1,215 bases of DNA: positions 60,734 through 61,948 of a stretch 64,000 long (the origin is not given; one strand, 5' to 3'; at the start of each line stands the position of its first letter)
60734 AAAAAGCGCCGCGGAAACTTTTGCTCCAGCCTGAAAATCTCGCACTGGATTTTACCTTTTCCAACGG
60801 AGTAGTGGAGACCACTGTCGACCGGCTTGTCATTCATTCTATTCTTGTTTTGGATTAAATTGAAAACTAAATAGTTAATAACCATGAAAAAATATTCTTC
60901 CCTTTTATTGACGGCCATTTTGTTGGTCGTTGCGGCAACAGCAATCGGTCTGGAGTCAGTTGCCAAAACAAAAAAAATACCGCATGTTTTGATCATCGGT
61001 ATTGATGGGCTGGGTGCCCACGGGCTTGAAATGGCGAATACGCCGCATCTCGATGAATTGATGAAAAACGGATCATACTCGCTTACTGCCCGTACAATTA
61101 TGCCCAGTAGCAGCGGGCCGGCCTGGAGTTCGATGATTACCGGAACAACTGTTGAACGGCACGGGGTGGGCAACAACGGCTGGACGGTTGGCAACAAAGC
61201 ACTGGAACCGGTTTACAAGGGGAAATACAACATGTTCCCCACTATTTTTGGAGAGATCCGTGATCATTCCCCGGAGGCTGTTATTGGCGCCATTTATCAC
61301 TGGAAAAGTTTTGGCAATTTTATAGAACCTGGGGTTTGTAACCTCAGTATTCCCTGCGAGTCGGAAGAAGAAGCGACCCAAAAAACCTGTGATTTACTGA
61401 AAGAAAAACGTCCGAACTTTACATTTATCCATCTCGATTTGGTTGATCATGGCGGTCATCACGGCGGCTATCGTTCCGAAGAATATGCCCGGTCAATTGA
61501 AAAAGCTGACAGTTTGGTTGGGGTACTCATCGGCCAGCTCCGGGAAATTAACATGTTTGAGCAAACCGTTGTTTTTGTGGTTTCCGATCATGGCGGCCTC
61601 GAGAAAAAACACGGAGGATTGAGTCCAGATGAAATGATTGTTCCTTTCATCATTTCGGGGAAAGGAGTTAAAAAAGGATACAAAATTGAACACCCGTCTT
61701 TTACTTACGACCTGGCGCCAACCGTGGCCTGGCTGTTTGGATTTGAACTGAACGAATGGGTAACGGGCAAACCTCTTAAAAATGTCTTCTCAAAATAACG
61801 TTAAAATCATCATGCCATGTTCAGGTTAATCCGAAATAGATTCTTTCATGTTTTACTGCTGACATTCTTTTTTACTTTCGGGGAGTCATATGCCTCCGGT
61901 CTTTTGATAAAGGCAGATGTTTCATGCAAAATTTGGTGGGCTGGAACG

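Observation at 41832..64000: PUL that combines rhamnosidase and other glycosidases with three different secreted phosphoesterases; possible phosphodiester-containing glycan target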

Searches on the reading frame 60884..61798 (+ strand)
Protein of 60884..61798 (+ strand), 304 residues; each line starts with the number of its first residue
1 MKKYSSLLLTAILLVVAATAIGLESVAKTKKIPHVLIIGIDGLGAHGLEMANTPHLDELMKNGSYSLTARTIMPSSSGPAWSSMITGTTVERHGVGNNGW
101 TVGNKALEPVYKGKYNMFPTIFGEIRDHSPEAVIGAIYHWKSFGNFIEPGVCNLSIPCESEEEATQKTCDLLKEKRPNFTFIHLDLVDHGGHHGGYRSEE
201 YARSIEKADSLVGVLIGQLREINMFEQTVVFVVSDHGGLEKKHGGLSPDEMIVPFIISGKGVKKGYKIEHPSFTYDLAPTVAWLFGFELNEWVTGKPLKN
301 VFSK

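Call 5: search_protein_families(library=pfam, proteins=[window:60884-61798:+], max_evalue=0.01)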
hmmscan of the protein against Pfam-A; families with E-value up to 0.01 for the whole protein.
window:60884-61798:+ (304 aa): 4 families
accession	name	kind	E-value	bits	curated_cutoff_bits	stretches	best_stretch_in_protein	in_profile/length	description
PF01663.27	Phosphodiest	-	1.7e-31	110.5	23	1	35-237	1-220/342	Type I phosphodiesterase / nucleotide pyrophosphatase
PF00884.28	Sulfatase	-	2.3e-13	50.6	25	1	198-286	203-300/301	Sulfatase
PF01676.23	Metalloenzyme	-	1.7e-11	44.6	24.3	1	158-288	128-251/252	Metalloenzyme superfamily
PF02995.22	DUF229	-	0.001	18.3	25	0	198-237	303-342/496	Protein of unknown function (DUF229)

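Call 8: search_protein_families(library=ncbifam, proteins=[window:60884-61798:+], max_evalue=0.01)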
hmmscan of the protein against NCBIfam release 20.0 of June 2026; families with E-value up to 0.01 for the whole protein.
window:60884-61798:+ (304 aa): 14 families
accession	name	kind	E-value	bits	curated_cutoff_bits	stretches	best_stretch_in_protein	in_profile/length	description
NF010322.0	PRK13759.1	equivalog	3.5e-11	42.3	481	2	32-95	6-73/486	arylsulfatase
TIGR00306.2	apgM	subfamily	4.3e-09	35.8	320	1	162-261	277-369/403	2,3-bisphosphoglycerate-independent phosphoglycerate mutase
NF042991.1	alk_phos_PafA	equivalog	1.1e-07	30.7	650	1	243-302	495-553/554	alkaline phosphatase PafA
TIGR01696.1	deoB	equivalog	3.3e-07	29.5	341.2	1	158-291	251-377/381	phosphopentomutase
NF003104.0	PRK04024.1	equivalog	1.1e-05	24.4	489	1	162-263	281-371/412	2,3-bisphosphoglycerate-independent phosphoglycerate mutase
TIGR03417.1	chol_sulfatase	equivalog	2.2e-05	23.5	433.45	1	201-292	255-354/500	choline-sulfatase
NF038358.1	phophono_PhpG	equivalog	3e-05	22.9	545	1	161-264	293-387/417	CMP-5'-phosphonoformate--3-phosphoglycerate phosphonoformyl transferase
NF003242.0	PRK04200.1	equivalog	3.4e-05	22.9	426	0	176-261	283-361/395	cofactor-independent phosphoglycerate mutase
TIGR01307.1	pgm_bpd_ind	equivalog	5.3e-05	21.9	330.65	1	159-298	367-503/504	2,3-bisphosphoglycerate-independent phosphoglycerate mutase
NF038282.1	LapC_YejM_PbgA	exception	6.2e-05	21.5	825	1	170-258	383-474/584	LPS biosynthesis-modulating metalloenzyme YejM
TIGR02535.1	hyp_Hser_kinase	hypoth_equivalog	0.00031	19.7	446.3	0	177-238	285-343/397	proposed homoserine kinase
NF003160.0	PRK04135.1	equivalog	0.00048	18.9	468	0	30-75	16-69/403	2,3-bisphosphoglycerate-independent phosphoglycerate mutase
NF045661.1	HdlasePehA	equivalog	0.00055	18.7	900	0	41-98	16-72/506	phosphoric/sulfuric ester hydrolase PehA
TIGR02335.1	hydr_PhnA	equivalog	0.00061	19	407.55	1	35-100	15-83/408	phosphonoacetate hydrolase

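Call 11: search_solved_structures(query=window:60884-61798:+, max_evalue=0.01)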
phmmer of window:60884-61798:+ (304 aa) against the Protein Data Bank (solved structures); distinct sequences matched with E-value up to 0.01: 82 (the best 60 are shown).
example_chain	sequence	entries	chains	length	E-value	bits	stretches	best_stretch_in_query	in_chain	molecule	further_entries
6wet_AaA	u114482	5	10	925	1e-13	54.3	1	32-238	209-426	Ectonucleotide pyrophosphatase/phosphodiesterase family member 1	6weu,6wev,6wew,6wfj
8ghr_A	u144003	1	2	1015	1.3e-13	54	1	32-238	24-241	Ectonucleotide pyrophosphatase/phosphodiesterase family member 1, secreted form, Immunoglo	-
6aek_A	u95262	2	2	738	4.3e-12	49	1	32-238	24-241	Ectonucleotide pyrophosphatase/phosphodiesterase 1, isoform CRA_d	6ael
4b56_A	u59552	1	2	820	5.1e-12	48.8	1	32-238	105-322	ECTONUCLEOTIDE PYROPHOSPHATASE/PHOSPHODIESTERASE FAMILY MEMBER 1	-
4gtw_A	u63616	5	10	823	5.1e-12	48.7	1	32-238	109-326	Ectonucleotide pyrophosphatase/phosphodiesterase family member 2, Alkaline phosphodiestera | Ectonucleotide pyrophosphatase/phosphodiesterase family member 1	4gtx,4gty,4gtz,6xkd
7mw8_D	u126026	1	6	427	9.7e-12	47.8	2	177-254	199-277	Phosphodiesterase-nucleotide pyrophosphatase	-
2gsn_A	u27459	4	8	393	1.3e-11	47.4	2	177-254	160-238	phosphodiesterase-nucleotide pyrophosphatase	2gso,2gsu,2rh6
5gz4_A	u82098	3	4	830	2.1e-10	43.4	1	35-237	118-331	Snake venom phosphodiesterase (PDE) | Venom phosphodiesterase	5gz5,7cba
6f30_A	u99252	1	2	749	3.8e-10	42.6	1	33-237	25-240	Ectonucleotide pyrophosphatase/phosphodiesterase family member 3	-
6f2y_A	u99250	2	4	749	3.8e-10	42.6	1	33-237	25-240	Ectonucleotide pyrophosphatase/phosphodiesterase family member 3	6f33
6f2t_A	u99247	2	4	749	3.8e-10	42.6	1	33-237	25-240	Ectonucleotide pyrophosphatase/phosphodiesterase family member 3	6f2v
6g4g_A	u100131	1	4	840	4.7e-10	42.3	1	33-237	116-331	Ectonucleotide pyrophosphatase/phosphodiesterase family member 3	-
7n1s_A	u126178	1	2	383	4.8e-10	42.3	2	178-254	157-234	Phosphodiesterase-nucleotide pyrophosphatase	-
9nir_A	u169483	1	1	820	6.5e-10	41.8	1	32-237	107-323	Ectonucleotide pyrophosphatase/phosphodiesterase family member 3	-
6c02_A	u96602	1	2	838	1.1e-09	41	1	32-237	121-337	Ectonucleotide pyrophosphatase/phosphodiesterase family member 3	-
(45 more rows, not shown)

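Call 17: find_encoding_contigs(protein=window:60884-61798:+, flank=10000, max_places=6)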
Protein window:60884-61798:+ (304 aa): no gene with exactly this product is on record in the collection.

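Call 49: find_homologous_proteins(query=window:60884-61798:+, max_evalue=1e-15)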
Query window:60884-61798:+ (304 aa): 101 proteins with E <= 1e-15 among 2619 candidates.
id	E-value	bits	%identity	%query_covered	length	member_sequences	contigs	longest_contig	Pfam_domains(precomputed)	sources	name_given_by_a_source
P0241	9.0e-196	667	95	100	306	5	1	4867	PF01676.24,PF01663.28,PF00884.29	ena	-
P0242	1.3e-172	591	84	100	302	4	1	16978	PF01676.24,PF01663.28,PF00884.29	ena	-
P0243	6.0e-151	520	71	98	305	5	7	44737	PF01676.24,PF01663.28,PF00884.29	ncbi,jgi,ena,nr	ncbi:MAG TPA: alkaline phosphatase [Prolixibacteraceae bacterium]|nr:alkaline phosphatase [Prolixiba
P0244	6.1e-151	520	74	93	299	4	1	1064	PF01676.24,PF01663.28,PF00884.29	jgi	jgi:predicted AlkP superfamily pyrophosphatase or phosphodiesterase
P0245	9.0e-151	519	73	96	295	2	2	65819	PF01676.24,PF01663.28,PF00884.29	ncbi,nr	ncbi:MAG: hypothetical protein A2W90_15160 [Bacteroidetes bacterium GWF2_42_66]|nr:MAG: hypothetical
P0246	1.2e-150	519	72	98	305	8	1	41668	PF01676.24,PF01663.28,PF00884.29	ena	-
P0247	1.6e-150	519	72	100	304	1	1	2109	PF01676.24,PF01663.28,PF00884.29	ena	-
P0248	2.0e-149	515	72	98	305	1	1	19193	PF02995.23,PF01676.24,PF01663.28,PF00884.29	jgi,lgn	jgi:predicted AlkP superfamily pyrophosphatase or phosphodiesterase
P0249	2.5e-149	515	72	99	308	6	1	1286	PF01676.24,PF01663.28,PF00884.29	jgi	jgi:predicted AlkP superfamily pyrophosphatase or phosphodiesterase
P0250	2.7e-149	514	73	98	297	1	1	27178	PF01676.24,PF01663.28,PF00884.29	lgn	-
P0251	5.2e-149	514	72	97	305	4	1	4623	PF01676.24,PF01663.28,PF00884.29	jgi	-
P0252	8.1e-148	510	71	98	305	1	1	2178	PF01676.24,PF01663.28,PF00884.29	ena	-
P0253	8.9e-148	509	71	100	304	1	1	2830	PF01676.24,PF01663.28,PF00884.29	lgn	-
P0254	1.1e-147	509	70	98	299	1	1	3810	PF01676.24,PF01663.28,PF00884.29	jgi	-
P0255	6.8e-146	503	72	100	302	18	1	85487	PF01676.24,PF01663.28,PF00884.29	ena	-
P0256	1.5e-145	502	71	100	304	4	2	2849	PF02995.23,PF01676.24,PF01663.28,PF00884.29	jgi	jgi:predicted AlkP superfamily pyrophosphatase or phosphodiesterase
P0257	1.1e-144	499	70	97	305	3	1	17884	PF01676.24,PF01663.28,PF00884.29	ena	-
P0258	2.2e-144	498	72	96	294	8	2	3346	PF01676.24,PF01663.28,PF00884.29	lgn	-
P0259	3.8e-144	498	74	92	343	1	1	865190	PF01676.24,PF01663.28,PF00884.29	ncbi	ncbi:MAG: alkaline phosphatase family protein [Mangrovibacterium sp.]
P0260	2.8e-143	495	73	93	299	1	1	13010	PF01676.24,PF01663.28,PF00884.29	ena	-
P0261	6.8e-143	493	71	97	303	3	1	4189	PF01676.24,PF01663.28,PF00884.29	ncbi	-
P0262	7.0e-143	493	75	88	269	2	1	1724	PF01676.24,PF01663.28,PF00884.29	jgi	jgi:predicted AlkP superfamily pyrophosphatase or phosphodiesterase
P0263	3.4e-142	491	71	98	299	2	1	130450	PF01676.24,PF01663.28,PF00884.29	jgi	jgi:predicted AlkP superfamily pyrophosphatase or phosphodiesterase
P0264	4.3e-142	491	68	97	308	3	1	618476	PF01676.24,PF01663.28,PF00884.29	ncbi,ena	-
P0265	6.3e-142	490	68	97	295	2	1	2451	PF01676.24,PF01663.28,PF00884.29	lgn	-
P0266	6.5e-142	490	73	90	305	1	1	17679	PF01676.24,PF01663.28,PF00884.29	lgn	-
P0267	3.8e-141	488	69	97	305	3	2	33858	PF01676.24,PF01663.28,PF00884.29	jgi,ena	-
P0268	2.9e-140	485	72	92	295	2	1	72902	PF01676.24,PF01663.28,PF00884.29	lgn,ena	-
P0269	5.2e-140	484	70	96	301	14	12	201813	PF01676.24,PF01663.28,PF00884.29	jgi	jgi:predicted AlkP superfamily pyrophosphatase or phosphodiesterase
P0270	7.9e-140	483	67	100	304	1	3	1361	PF01676.24,PF01663.28,PF00884.29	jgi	-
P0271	9.1e-140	483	69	96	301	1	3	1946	PF01676.24,PF01663.28,PF00884.29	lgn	-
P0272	1.6e-139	482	81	85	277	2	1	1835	PF01676.24,PF01663.28,PF00884.29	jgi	jgi:predicted AlkP superfamily pyrophosphatase or phosphodiesterase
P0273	1.9e-139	482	67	100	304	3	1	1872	PF01676.24,PF01663.28,PF00884.29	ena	-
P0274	2.0e-139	482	68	97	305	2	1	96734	PF01676.24,PF01663.28,PF00884.29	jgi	jgi:predicted AlkP superfamily pyrophosphatase or phosphodiesterase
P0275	3.2e-139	481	70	96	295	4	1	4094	PF01676.24,PF01663.28,PF00884.29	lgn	-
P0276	4.4e-139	481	67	98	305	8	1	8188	PF01676.24,PF01663.28,PF00884.29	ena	-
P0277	2.2e-138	479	67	100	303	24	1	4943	PF07394.18,PF02995.23,PF01676.24,PF01663.28,PF00884.29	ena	-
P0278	3.5e-138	478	70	94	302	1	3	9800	PF01676.24,PF01663.28,PF00884.29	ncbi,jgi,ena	-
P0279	1.2e-137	476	70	91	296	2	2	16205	PF01676.24,PF01663.28,PF00884.29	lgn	-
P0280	2.2e-137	475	67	100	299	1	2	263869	PF01676.24,PF01663.28,PF00884.29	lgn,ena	-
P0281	7.7e-137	474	67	99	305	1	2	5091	PF01676.24,PF01663.28,PF00884.29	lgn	-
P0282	1.6e-136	473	68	100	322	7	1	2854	PF01676.24,PF01663.28,PF00884.29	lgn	-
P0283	1.1e-133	463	63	100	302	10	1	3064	PF01676.24,PF01663.28,PF00884.29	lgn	-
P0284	1.6e-133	463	63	100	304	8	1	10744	PF01676.24,PF01663.28,PF00884.29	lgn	-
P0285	3.1e-133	462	65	98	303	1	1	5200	PF01676.24,PF01663.28,PF00884.29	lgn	-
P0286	3.3e-132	458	62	100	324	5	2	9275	PF01676.24,PF01663.28,PF00884.29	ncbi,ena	-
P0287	6.8e-130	451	63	99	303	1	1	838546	PF01676.24,PF01663.28,PF00884.29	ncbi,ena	-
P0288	4.5e-129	448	63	99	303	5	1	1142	PF01676.24,PF01663.28,PF00884.29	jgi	-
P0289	5.7e-127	441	63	97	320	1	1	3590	PF01676.24,PF01663.28,PF00884.29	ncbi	-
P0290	1.9e-126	439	62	99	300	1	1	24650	PF01676.24,PF01663.28,PF00884.29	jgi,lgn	jgi:predicted AlkP superfamily pyrophosphatase or phosphodiesterase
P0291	3.0e-126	439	61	99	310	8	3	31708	PF01676.24,PF01663.28,PF00884.29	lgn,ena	-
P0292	9.5e-126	437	61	99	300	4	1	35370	PF07394.18,PF01676.24,PF01663.28,PF00884.29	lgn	-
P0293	1.8e-125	436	62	99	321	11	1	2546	PF01676.24,PF01663.28,PF00884.29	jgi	jgi:predicted AlkP superfamily pyrophosphatase or phosphodiesterase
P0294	9.8e-125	434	61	97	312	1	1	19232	PF01676.24,PF01663.28,PF00884.29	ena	-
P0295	2.3e-124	433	64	93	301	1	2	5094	PF01676.24,PF01663.28,PF00884.29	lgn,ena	-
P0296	1.3e-123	430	62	99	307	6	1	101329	PF01676.24,PF01663.28,PF00884.29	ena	-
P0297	9.9e-121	421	60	97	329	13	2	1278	PF01676.24,PF01663.28,PF00884.29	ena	-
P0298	2.1e-111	390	55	100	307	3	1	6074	PF01676.24,PF01663.28,PF00884.29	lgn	-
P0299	4.1e-109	383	55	99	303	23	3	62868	PF01676.24,PF01663.28,PF00884.29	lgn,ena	-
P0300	2.4e-106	373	52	99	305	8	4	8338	PF02995.23,PF01676.24,PF01663.28,PF00884.29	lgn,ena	-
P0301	2.0e-97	344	53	91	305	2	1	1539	PF01676.24,PF01663.28,PF00884.29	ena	-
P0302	9.8e-92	325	76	62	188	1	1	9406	PF01676.24,PF01663.28,PF00884.29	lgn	-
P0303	9.2e-82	293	71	51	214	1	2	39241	PF01663.28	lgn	-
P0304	2.6e-81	291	67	61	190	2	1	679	PF01676.24,PF01663.28,PF00884.29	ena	-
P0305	4.4e-74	267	74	53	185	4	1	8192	PF01663.28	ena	-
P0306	9.7e-74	266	44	93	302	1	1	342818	PF01676.24,PF01663.28,PF00884.29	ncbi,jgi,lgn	jgi:predicted AlkP superfamily pyrophosphatase or phosphodiesterase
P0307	9.7e-72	260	46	85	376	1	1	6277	PF01676.24,PF01663.28,PF00884.29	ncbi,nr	ncbi:MAG: alkaline phosphatase [Bacteroidetes bacterium]|nr:MAG: alkaline phosphatase [Bacteroidota 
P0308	1.2e-71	259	44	93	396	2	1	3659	PF13287.13,PF13290.14,PF01676.24,PF01663.28,PF00884.29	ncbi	ncbi:MAG: alkaline phosphatase family protein, partial [Balneolaceae bacterium]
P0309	1.5e-71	259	43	96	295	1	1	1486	PF01676.24,PF01663.28,PF00884.29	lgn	-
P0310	1.1e-70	256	42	90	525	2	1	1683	PF07691.18,PF13287.13,PF13290.14,PF01676.24,PF01663.28,PF00884.29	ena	-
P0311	5.2e-69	251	44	88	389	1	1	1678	PF13287.13,PF13290.14,PF01676.24,PF01663.28,PF00884.29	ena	-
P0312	4.0e-68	248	41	98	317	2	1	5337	PF01676.24,PF01663.28,PF00884.29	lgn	-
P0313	2.8e-66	242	43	89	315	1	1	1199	PF01676.24,PF01663.28,PF00884.29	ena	-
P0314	1.3e-65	240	42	87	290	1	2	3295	PF01676.24,PF01663.28,PF00884.29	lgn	-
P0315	1.7e-65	239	42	90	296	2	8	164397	PF01676.24,PF01663.28,PF00884.29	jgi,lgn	jgi:predicted AlkP superfamily pyrophosphatase or phosphodiesterase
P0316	8.8e-65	237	42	87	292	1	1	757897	PF01676.24,PF01663.28,PF00884.29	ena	-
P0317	4.8e-64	234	41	87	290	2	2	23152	PF01676.24,PF01663.28,PF00884.29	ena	-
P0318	8.4e-64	234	39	95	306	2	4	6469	PF01676.24,PF01663.28,PF00884.29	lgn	-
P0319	8.5e-64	234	41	87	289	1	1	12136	PF01676.24,PF01663.28,PF00884.29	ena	-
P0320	9.5e-64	234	42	87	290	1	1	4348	PF01676.24,PF01663.28,PF00884.29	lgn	-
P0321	3.9e-62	228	39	95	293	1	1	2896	PF01676.24,PF01663.28,PF00884.29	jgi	jgi:predicted AlkP superfamily pyrophosphatase or phosphodiesterase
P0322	3.8e-60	222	37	99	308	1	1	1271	PF02995.23,PF01676.24,PF01663.28,PF00884.29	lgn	-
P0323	4.8e-59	218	38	99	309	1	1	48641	PF02995.23,PF01676.24,PF01663.28,PF00884.29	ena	-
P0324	6.6e-58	214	39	89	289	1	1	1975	PF01676.24,PF01663.28,PF00884.29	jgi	jgi:predicted AlkP superfamily pyrophosphatase or phosphodiesterase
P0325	7.7e-58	214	37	98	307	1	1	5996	PF02995.23,PF01676.24,PF01663.28,PF00884.29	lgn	-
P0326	1.6e-56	210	36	98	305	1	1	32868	PF01676.24,PF01663.28,PF00884.29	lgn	-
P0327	1.1e-45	174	35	81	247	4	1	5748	PF01676.24,PF01663.28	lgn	-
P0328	3.0e-39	153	33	97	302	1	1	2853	PF01676.24,PF01663.28,PF00884.29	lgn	-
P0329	7.1e-39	152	34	100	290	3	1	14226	PF01676.24,PF01663.28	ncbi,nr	ncbi:MAG: alkaline phosphatase family protein [Marinilabiliaceae bacterium]|nr:alkaline phosphatase 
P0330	6.8e-38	149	34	98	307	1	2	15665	PF01676.24,PF01663.28,PF00884.29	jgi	-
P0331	3.2e-35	140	35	85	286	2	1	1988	PF01676.24,PF01663.28,PF00884.29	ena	-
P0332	1.7e-34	137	36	83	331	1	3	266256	PF01676.24,PF01663.28,PF00884.29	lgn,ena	-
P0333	1.0e-33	135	33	95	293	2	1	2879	PF01676.24,PF01663.28,PF00884.29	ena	-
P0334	3.7e-32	130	33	87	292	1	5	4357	PF01676.24,PF01663.28,PF00884.29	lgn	-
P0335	4.4e-31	126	33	99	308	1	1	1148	PF01676.24,PF01663.28,PF00884.29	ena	-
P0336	1.8e-27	114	30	96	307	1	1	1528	PF01676.24,PF01663.28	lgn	-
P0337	1.2e-22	98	28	88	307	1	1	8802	PF01663.28,PF00884.29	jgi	jgi:predicted AlkP superfamily pyrophosphatase or phosphodiesterase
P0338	3.9e-22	97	31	84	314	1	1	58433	PF01676.24,PF01663.28,PF00884.29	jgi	jgi:predicted AlkP superfamily pyrophosphatase or phosphodiesterase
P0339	7.5e-20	89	30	87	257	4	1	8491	PF01676.24,PF01663.28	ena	-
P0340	1.3e-18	85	28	89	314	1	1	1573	PF01676.24,PF01663.28,PF00884.29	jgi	jgi:predicted AlkP superfamily pyrophosphatase or phosphodiesterase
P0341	7.0e-17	80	27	84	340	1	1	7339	PF01676.24,PF01663.28,PF00884.29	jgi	jgi:predicted AlkP superfamily pyrophosphatase or phosphodiesterase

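Call 58: predict_structure(alignment_id=A2)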
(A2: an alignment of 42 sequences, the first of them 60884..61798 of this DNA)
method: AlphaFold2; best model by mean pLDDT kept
length: 304 residues; sequences in the alignment: 42
mean_pLDDT: 95.0   pTM: 0.89
mean pLDDT of the five models: 95.0, 94.9, 94.3, 94.3, 93.9
residues with pLDDT >= 90: 271; 70-90: 21; 50-70: 12; < 50: 0
segments of 3 or more residues with pLDDT < 50: none
pLDDT, mean of each block of 10 residues (from residue 1): 79 81 57 97 98 99 98 97 98 97 95 95 98 98 97 98 99 98 98 98 99 99 97 98 95 98 97 98 98 98 90
secondary structure, 60 per line:
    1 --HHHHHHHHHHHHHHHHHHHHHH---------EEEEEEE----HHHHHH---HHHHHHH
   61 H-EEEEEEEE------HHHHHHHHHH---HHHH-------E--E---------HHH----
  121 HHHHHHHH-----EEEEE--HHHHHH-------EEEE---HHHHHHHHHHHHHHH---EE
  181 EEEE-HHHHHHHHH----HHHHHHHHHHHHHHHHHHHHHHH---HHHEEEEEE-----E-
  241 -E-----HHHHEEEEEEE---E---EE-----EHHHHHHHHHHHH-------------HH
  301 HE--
elements in order: H3-24 E34-40 H45-50 H54-61 E63-70 H77-86 H90-93 H121-128 E134-138 H141-146 E154-157 H161-175 E179-184 H186-194 H199-221 E228-233 H248-251 E252-258 H274-285
